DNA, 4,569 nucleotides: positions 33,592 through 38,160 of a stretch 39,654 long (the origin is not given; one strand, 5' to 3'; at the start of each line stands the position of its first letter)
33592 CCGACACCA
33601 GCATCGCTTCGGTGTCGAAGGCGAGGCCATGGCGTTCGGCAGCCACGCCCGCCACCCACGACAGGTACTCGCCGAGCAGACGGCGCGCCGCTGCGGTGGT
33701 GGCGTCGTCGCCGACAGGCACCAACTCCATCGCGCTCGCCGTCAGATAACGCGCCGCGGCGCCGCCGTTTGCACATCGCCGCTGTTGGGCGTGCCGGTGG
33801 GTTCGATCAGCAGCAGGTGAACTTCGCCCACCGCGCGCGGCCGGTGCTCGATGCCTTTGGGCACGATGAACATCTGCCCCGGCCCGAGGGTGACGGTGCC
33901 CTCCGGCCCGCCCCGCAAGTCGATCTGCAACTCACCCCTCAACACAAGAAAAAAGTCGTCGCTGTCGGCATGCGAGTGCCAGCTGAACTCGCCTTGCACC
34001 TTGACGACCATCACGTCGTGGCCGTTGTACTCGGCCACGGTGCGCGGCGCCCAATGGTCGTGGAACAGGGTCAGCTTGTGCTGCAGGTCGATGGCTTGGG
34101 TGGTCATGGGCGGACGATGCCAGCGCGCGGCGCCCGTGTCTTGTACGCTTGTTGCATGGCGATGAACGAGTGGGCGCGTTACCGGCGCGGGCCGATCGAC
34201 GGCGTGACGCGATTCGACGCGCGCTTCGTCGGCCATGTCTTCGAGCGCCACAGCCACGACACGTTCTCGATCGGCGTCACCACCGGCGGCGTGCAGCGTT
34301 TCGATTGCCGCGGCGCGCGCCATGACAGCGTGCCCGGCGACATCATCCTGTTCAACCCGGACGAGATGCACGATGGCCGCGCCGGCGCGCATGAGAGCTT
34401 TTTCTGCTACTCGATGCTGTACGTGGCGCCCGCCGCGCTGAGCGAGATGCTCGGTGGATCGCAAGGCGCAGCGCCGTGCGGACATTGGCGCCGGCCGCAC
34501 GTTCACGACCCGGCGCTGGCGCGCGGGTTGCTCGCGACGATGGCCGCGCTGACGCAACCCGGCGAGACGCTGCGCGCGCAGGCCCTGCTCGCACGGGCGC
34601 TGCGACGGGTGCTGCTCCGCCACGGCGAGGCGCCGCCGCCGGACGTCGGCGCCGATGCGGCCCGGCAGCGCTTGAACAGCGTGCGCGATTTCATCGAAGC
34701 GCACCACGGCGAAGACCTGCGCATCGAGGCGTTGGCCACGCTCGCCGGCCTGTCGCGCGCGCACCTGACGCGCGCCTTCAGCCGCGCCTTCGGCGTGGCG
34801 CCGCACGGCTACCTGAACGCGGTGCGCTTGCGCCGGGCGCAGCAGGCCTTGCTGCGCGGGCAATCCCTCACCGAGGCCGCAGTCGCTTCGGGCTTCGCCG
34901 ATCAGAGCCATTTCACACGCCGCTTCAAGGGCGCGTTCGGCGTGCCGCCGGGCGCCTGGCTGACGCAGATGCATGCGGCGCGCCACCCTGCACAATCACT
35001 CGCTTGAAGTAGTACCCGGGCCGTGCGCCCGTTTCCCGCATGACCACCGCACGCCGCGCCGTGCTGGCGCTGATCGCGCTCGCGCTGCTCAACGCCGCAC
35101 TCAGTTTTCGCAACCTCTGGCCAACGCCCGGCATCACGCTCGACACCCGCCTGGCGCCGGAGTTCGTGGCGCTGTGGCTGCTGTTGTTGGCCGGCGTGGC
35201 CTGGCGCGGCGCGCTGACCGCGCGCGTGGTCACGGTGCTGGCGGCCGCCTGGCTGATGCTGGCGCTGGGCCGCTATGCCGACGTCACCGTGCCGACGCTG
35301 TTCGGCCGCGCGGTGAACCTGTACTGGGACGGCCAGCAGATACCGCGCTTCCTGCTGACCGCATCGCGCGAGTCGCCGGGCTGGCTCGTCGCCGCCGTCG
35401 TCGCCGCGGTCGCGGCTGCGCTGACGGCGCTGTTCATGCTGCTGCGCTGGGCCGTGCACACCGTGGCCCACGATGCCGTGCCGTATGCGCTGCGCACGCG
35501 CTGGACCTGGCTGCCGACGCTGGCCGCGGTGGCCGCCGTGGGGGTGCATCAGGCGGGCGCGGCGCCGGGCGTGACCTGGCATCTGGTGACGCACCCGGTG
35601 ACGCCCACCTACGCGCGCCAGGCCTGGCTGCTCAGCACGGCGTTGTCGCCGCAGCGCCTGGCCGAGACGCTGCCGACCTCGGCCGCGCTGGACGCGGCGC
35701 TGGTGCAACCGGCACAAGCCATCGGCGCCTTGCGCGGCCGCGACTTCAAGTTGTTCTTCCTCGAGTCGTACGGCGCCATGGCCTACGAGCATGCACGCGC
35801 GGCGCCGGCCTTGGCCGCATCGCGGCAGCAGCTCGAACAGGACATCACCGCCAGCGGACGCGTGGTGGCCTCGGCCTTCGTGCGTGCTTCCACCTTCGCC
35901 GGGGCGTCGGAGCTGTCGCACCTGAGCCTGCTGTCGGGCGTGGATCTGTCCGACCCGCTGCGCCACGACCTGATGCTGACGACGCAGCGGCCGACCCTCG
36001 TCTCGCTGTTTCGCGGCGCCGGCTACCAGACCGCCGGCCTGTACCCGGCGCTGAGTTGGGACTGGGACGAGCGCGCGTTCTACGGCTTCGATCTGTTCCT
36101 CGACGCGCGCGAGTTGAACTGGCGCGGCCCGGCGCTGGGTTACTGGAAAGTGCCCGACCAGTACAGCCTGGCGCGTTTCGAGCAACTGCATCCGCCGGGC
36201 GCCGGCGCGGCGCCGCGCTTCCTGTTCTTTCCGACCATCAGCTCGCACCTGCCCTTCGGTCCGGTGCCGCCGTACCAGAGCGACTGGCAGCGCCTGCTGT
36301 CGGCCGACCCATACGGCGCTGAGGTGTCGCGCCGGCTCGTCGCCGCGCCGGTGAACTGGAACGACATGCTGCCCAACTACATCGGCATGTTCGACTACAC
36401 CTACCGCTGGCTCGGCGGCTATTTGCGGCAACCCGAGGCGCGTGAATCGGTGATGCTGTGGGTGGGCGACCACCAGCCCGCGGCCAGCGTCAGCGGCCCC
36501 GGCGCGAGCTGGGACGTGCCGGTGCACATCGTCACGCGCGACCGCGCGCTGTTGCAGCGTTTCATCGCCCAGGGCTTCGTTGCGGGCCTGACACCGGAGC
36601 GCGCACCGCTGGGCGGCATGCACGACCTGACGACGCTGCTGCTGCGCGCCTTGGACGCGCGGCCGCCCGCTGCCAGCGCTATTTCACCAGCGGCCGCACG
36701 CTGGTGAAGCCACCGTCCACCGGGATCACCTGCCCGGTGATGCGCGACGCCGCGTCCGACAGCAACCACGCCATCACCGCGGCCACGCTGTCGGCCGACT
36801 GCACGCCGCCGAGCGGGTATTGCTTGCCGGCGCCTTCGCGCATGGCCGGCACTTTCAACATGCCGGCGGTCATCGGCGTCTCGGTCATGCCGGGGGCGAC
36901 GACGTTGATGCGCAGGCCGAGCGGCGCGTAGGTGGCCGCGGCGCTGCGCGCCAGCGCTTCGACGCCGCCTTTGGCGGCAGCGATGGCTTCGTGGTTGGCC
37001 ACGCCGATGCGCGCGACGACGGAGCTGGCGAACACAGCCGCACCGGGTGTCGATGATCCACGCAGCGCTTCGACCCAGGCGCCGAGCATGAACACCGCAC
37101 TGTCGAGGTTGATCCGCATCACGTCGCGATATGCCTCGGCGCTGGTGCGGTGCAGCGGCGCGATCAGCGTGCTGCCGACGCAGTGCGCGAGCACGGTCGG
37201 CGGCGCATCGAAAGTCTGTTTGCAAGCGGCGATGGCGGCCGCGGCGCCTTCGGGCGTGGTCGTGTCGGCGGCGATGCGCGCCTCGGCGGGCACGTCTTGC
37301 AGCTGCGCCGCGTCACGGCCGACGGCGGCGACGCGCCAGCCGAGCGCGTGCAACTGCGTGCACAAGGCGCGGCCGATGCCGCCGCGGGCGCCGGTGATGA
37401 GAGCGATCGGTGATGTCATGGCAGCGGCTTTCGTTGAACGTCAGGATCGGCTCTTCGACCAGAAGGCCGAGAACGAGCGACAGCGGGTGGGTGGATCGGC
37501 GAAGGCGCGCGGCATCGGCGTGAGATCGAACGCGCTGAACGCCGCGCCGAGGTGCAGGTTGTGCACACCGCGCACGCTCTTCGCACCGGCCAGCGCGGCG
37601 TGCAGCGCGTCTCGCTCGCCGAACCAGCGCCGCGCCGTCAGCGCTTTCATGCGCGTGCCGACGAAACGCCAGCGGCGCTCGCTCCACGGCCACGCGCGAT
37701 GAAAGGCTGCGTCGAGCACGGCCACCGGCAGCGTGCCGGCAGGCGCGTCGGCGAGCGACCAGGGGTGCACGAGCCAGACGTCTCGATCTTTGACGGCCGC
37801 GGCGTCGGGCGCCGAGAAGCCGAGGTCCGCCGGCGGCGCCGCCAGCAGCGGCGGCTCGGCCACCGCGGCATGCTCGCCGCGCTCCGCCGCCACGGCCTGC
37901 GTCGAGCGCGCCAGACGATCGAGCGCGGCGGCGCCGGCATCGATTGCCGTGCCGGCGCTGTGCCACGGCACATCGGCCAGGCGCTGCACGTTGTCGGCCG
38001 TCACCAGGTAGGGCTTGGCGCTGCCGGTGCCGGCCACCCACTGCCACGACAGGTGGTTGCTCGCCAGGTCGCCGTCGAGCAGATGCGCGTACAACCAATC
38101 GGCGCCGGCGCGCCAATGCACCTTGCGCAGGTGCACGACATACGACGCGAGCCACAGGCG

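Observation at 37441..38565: Photolyase-like protein whose two domains appear circularly permuted (FAD domain first, alpha/beta-like domain last)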

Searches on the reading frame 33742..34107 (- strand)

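Call 46: search_protein_families(library=pfam, proteins=[window:33742-34107:-], max_evalue=0.001)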
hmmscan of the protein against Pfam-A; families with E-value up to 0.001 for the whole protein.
window:33742-34107:- (121 aa): 4 families
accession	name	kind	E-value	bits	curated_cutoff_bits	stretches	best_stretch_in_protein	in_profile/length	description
PF07883.17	Cupin_2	-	4.8e-14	52.3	27.2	1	32-101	2-69/70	Cupin domain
PF05899.18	Cupin_3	-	0.00032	20.8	23.5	1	38-87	16-61/74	EutQ-like cupin domain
PF12852.13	Cupin_6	-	0.00068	19.9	26.7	1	32-89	15-73/183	Cupin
PF00190.28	Cupin_1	-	0.0008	19.4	22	0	38-115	43-124/151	Cupin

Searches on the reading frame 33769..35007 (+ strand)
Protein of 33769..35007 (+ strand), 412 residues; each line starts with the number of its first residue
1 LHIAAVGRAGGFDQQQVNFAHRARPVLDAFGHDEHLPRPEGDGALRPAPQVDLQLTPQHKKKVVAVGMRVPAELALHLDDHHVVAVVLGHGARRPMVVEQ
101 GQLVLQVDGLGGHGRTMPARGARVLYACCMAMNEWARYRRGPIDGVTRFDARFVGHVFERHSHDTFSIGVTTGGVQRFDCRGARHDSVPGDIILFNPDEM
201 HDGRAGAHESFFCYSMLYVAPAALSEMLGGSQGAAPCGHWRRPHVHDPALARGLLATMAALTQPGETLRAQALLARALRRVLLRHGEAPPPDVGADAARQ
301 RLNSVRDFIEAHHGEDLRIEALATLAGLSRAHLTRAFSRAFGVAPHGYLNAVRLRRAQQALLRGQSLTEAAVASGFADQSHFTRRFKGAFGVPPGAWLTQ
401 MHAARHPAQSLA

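Call 46: search_protein_families(library=pfam, proteins=[window:33769-35007:+], max_evalue=0.001)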
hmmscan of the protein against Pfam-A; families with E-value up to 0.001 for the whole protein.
window:33769-35007:+ (412 aa): 3 families
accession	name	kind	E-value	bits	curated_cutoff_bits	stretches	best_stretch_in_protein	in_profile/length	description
PF02311.25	AraC_binding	-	1.5e-28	99.7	21.1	1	145-278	3-135/135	AraC-like ligand binding domain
PF12833.13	HTH_18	-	5.5e-23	81.5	33.6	1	322-399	1-79/80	Helix-turn-helix domain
PF00165.29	HTH_AraC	-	5e-14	52.5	26.6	2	312-350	4-42/42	Bacterial regulatory helix-turn-helix proteins, AraC family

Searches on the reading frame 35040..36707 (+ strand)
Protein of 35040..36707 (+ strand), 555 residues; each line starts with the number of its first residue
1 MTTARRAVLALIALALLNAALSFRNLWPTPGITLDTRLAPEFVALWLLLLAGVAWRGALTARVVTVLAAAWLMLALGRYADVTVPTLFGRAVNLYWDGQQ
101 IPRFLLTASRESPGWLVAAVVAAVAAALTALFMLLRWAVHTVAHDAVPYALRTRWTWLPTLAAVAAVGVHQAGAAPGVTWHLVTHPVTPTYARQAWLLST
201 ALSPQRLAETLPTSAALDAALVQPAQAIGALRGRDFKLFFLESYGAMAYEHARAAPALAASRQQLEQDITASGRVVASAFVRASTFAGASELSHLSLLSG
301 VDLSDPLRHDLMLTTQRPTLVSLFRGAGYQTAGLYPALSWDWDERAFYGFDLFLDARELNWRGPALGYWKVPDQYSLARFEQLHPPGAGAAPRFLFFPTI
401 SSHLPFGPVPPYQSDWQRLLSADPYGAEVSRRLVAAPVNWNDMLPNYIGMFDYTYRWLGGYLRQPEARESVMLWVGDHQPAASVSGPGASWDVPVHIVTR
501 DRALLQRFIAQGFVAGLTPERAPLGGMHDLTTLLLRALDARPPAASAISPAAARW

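Call 46: search_protein_families(library=pfam, proteins=[window:35040-36707:+], max_evalue=0.001)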
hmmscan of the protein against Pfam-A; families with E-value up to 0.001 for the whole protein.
window:35040-36707:+ (555 aa): 1 family
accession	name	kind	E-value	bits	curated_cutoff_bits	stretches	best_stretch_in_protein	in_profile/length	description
PF00884.28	Sulfatase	-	4.4e-06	26.6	25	1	282-481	53-244/301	Sulfatase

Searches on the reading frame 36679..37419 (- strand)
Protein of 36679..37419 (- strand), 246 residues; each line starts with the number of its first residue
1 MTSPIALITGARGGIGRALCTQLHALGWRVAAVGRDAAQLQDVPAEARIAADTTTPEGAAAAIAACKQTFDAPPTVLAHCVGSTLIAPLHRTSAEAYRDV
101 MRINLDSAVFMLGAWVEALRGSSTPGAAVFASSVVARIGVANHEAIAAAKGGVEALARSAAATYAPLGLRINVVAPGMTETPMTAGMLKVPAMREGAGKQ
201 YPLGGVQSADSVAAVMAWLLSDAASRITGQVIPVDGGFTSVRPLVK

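Call 3: search_protein_families(library=pfam, proteins=[window:36679-37419:-], max_evalue=1)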
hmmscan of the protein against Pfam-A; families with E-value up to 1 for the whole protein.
window:36679-37419:- (246 aa): 7 families
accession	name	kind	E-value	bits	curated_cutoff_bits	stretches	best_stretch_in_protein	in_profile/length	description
PF13561.12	adh_short_C2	-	6.3e-45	154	27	1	10-239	1-236/236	Enoyl-(Acyl carrier protein) reductase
PF00106.31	adh_short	-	1.8e-31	109.6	26.6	1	5-185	2-188/195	short chain dehydrogenase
PF01370.27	Epimerase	-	2.1e-06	27.8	20.9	1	6-133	1-115/240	NAD dependent epimerase/dehydratase family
PF13460.12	NAD_binding_10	-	4.8e-06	27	27.2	1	10-67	1-62/184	NAD(P)H-binding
PF08659.16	KR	-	7.3e-05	23.2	22.6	1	7-162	4-165/180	KR domain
PF04321.23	RmlD_sub_bind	-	0.0055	16.2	27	1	7-52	4-49/287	RmlD substrate binding domain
PF23212.2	DUF7064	-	0.15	12.8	24.7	1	22-105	32-111/126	Domain of unknown function (DUF7064)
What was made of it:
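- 36679..37419 (-): Downstream SDR gene, 21 nt after the stop. The catalytic Tyr of YxxxK is replaced by Ile. PF13561 and PF00106 (call 3).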

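Call 4: search_protein_families(library=ncbifam, proteins=[window:36679-37419:-], max_evalue=1)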
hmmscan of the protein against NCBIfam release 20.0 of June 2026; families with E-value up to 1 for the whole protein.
window:36679-37419:- (246 aa): 229 families (the best 25 are shown)
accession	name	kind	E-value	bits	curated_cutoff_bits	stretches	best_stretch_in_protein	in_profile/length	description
TIGR01830.1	3oxo_ACP_reduc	equivalog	1.3e-35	123.3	297.75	1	6-238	1-238/239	3-oxoacyl-[acyl-carrier-protein] reductase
NF005559.1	PRK07231.1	subfamily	5e-35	121.2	215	1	5-239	6-248/249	glucose 1-dehydrogenase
NF005467.0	PRK07060.1-5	equivalog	1.9e-34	119.3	360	1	6-240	12-244/245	SDR family oxidoreductase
NF052558.1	MBtsdlDhBudC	equivalog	1.9e-34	119.3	270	1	5-240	5-243/250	meso-2,3-butanediol dehydrogenase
NF009466.0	PRK12826.1-2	subfamily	1.7e-32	112.9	222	1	3-238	3-244/248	3-oxoacyl-ACP reductase FabG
NF053701.1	CsHdxCHCADhChcB2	equivalog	1.9e-32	112.8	350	1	3-240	3-244/245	cis-4-hydroxycyclohexanecarboxylate dehydrogenase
NF047420.2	EF_P_mod_YmfI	equivalog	2.1e-32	112.7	238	1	6-238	2-235/236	elongation factor P 5-aminopentanone reductase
NF005067.0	PRK06484.1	equivalog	5.8e-31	107.6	713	1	4-242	274-515/524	short chain dehydrogenase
NF006693.0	PRK09242.1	equivalog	1e-30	106.7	328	1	5-240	12-255/258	SDR family oxidoreductase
NF005474.0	PRK07074.1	equivalog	1.4e-30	106.9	361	1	1-240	1-244/259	SDR family oxidoreductase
NF004791.0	PRK06138.1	equivalog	4.2e-30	104.9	312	1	4-239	6-250/252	SDR family oxidoreductase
NF005753.0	PRK07577.1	equivalog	1.5e-29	103.2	310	1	1-237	1-231/237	SDR family oxidoreductase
NF009464.0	PRK12824.1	subfamily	7.4e-29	101.1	269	1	4-238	3-242/245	3-oxoacyl-ACP reductase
NF040605.2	mycolic_FabG1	exception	1.4e-28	100.4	420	1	6-238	4-229/233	3-oxoacyl-ACP reductase FabG1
NF005465.0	PRK07060.1-2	equivalog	2.1e-28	99.4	331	1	6-241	8-241/241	short chain dehydrogenase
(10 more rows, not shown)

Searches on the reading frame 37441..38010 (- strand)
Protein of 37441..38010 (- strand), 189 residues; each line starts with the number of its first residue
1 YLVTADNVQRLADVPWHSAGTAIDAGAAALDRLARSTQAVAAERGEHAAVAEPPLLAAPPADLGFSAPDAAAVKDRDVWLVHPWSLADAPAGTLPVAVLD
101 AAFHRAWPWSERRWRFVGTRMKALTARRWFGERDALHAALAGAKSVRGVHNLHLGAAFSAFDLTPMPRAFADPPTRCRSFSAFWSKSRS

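Call 19: search_protein_families(library=pfam, proteins=[window:37441-38010:-], max_evalue=10)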
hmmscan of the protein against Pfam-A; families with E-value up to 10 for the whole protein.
window:37441-38010:- (189 aa): 0 families

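Call 34: predict_structure(alignment_id=A2)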
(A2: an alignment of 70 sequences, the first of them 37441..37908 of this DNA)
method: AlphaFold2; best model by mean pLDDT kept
length: 155 residues; sequences in the alignment: 70
mean_pLDDT: 91.6   pTM: 0.81
mean pLDDT of the five models: 91.6, 91.3, 91.2, 90.5, 89.9
residues with pLDDT >= 90: 111; 70-90: 32; 50-70: 9; < 50: 3
segments of 3 or more residues with pLDDT < 50: 1-3
pLDDT, mean of each block of 10 residues (from residue 1): 57 85 98 98 98 96 98 97 98 98 98 95 94 85 87 75
secondary structure, 60 per line:
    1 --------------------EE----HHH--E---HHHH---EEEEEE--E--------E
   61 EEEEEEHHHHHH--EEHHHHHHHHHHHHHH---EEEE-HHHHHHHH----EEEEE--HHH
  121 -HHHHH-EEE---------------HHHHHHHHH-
elements in order: H36-39 E43-48 E60-66 H67-72 H77-90 E94-97 H99-106 E111-115 H122-126 E128-130 H146-154
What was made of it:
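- C-domain fold: five-stranded alpha/beta with a terminal helix (call 34). The order of secondary-structure elements matches a trimmed photolyase N-domain (call 34).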

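Call 36: fold_search(model_id=the predicted structure, library=pdb)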
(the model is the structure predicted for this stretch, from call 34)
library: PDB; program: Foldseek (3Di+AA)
matches with E <= 10: 308; with E <= 0.001: 0
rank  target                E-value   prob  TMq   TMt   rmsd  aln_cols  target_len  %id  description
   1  9hvd_H                8.6e-02  0.38  0.31  0.16   7.8       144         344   12  Native human P-eIF2-eIF2B complex (released 2025-11-19)
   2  7kmf_F                1.1e-01  0.25  0.29  0.16  11.3       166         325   13  Sugar phosphate activation of the stress sensor eIF2B (released 2021-07-14)
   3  7rlo_E                1.3e-01  0.28  0.25  0.13   7.1        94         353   14  Structure of the human eukaryotic translation initiation factor 2B (eIF2B) in complex with a viral protein NSs (released 2021-12-22)
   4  3ecs_G                1.6e-01  0.21  0.29  0.18   9.7       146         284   10  Crystal structure of human eIF2B alpha (released 2009-09-01)
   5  7kma_B                1.9e-01  0.23  0.29  0.19   8.1       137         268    9  Crystal structure of eif2Balpha with a ligand. (released 2021-07-21)
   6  5b04_B                1.9e-01  0.20  0.29  0.16  11.9       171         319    9  Crystal structure of the eukaryotic translation initiation factor 2B from Schizosaccharomyces pombe (released 2016-02-24)
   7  6zxy                  2.0e-01  0.25  0.28  0.16   6.4       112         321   11  Structure of Archaeoglobus fulgidus Trm11 m2G10 tRNA methyltransferase enzyme (released 2020-09-23)
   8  3a11_D                2.0e-01  0.23  0.25  0.14   6.7        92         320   12  Crystal structure of ribose-1,5-bisphosphate isomerase from Thermococcus kodakaraensis KOD1 (released 2010-03-31)
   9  7kma_D                2.1e-01  0.21  0.29  0.18   8.3       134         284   10  Crystal structure of eif2Balpha with a ligand. (released 2021-07-21)
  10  8tqz_F                2.6e-01  0.25  0.32  0.17   7.4       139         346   13  Eukaryotic translation initiation factor 2B with a mutation (L516A) in the delta subunit (released 2023-12-06)
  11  5yfj_A                2.7e-01  0.35  0.33  0.19   6.4       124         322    6  Crystal structure of ribose-1,5-bisphosphate isomerase from Pyrococcus horikoshii OT3 in complex with ribulose-1,5-bis (released 2018-02-14)
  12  5yft_A                2.7e-01  0.23  0.27  0.15   6.7        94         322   10  Crystal structure of ribose-1,5-bisphosphate isomerase mutant D204N from Pyrococcus horikoshii OT3 in complex with rib (released 2018-02-14)
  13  6jly_B                2.7e-01  0.16  0.28  0.16   8.7       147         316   11  eIF2a - eIF2B complex (released 2019-05-01)
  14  8tqz_E                2.9e-01  0.18  0.30  0.20  11.2       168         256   11  Eukaryotic translation initiation factor 2B with a mutation (L516A) in the delta subunit (released 2023-12-06)
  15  9hvd_G                2.9e-01  0.15  0.29  0.16  11.9       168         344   11  Native human P-eIF2-eIF2B complex (released 2025-11-19)
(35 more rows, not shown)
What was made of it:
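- The photolyase hit has the highest TM-score (0.42) and identity (20%) in the Foldseek list (call 36).
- Tried and rejected: Nothing significant (call 36).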

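Call 51: search_protein_representatives(protein=window:37444-37908:-)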
Query: 155 residues. Proteins with E-value up to 0.001 (for the whole library): 164; up to 1e-10: 82; up to 1e-30: 2. The best 150 are listed.
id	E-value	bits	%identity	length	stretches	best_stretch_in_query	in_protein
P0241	1.9e-39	151.3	56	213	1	1-154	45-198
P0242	8.3e-34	133.0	60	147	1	31-154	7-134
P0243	1.2e-30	122.7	50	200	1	15-153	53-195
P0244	1.0e-28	116.4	79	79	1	87-153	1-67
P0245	1.9e-27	112.3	49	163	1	13-152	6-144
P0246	4.5e-27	111.1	44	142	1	21-151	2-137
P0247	5.7e-27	110.8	47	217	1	18-152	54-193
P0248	1.2e-26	109.7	52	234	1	14-131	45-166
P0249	4.0e-26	108.0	42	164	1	1-151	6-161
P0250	1.3e-25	106.3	53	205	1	7-128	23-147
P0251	2.0e-25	105.7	46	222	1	7-153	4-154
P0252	1.4e-24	103.0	44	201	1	6-152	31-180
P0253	3.4e-24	101.7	48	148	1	9-147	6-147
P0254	1.7e-23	99.4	45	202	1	16-151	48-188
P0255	3.0e-23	98.6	45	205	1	11-153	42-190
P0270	2.8e-18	82.5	36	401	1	5-151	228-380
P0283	1.3e-16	77.1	40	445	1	15-152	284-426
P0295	9.5e-14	67.8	40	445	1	2-153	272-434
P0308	3.9e-12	62.5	35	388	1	5-152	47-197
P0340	9.8e-09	51.5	34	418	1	2-150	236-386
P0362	9.8e-07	45.0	31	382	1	18-154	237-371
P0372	4.2e-06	42.9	32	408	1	19-154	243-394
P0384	9.5e-05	38.5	31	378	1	42-151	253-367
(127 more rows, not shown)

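Call 52: search_protein_families(library=pfam, proteins=[P0308, P0283, P0295, P0270, P0340, P0362, P0384, P0372], max_evalue=0.01)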
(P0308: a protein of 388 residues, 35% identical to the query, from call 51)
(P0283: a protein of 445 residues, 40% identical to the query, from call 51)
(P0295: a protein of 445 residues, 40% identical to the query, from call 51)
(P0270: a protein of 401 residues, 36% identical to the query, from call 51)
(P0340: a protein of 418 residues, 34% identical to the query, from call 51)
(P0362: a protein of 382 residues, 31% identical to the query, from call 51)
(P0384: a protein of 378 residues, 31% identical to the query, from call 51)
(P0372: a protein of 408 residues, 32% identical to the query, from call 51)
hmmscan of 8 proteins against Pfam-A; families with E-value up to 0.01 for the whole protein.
P0308 (388 aa): 1 family
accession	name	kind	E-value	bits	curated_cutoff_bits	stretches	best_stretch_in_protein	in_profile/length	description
PF11911.13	DUF3429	-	1.1e-13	52.1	39.1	1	233-294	1-67/144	Protein of unknown function (DUF3429)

P0283 (445 aa): 1 family
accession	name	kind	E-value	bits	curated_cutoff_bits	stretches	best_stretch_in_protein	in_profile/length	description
PF03441.19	FAD_binding_7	-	1.2e-18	67.7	27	1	114-231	3-124/203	FAD binding domain of DNA photolyase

P0295 (445 aa): 1 family
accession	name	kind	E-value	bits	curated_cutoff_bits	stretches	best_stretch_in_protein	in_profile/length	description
PF03441.19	FAD_binding_7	-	2.8e-27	95.9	27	1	116-248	4-135/203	FAD binding domain of DNA photolyase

P0270 (401 aa): 1 family
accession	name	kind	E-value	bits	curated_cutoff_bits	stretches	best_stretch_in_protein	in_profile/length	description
PF03441.19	FAD_binding_7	-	1.6e-23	83.6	27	1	69-192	1-126/203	FAD binding domain of DNA photolyase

P0340 (418 aa): 1 family
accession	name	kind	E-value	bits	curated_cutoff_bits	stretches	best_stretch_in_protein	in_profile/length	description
PF03441.19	FAD_binding_7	-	1.5e-24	86.9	27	1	79-232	3-155/203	FAD binding domain of DNA photolyase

P0362 (382 aa): 1 family
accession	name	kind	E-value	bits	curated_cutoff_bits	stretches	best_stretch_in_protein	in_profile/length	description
PF03441.19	FAD_binding_7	-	3.9e-29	101.9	27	1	67-195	1-132/203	FAD binding domain of DNA photolyase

P0384 (378 aa): 1 family
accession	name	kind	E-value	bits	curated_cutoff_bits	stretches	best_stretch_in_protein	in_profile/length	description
PF03441.19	FAD_binding_7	-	2.2e-25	89.7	27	1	65-185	4-128/203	FAD binding domain of DNA photolyase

P0372 (408 aa): 1 family
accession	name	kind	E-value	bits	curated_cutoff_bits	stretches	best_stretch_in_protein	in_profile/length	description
PF03441.19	FAD_binding_7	-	1.5e-21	77.1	27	1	70-187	4-126/203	FAD binding domain of DNA photolyase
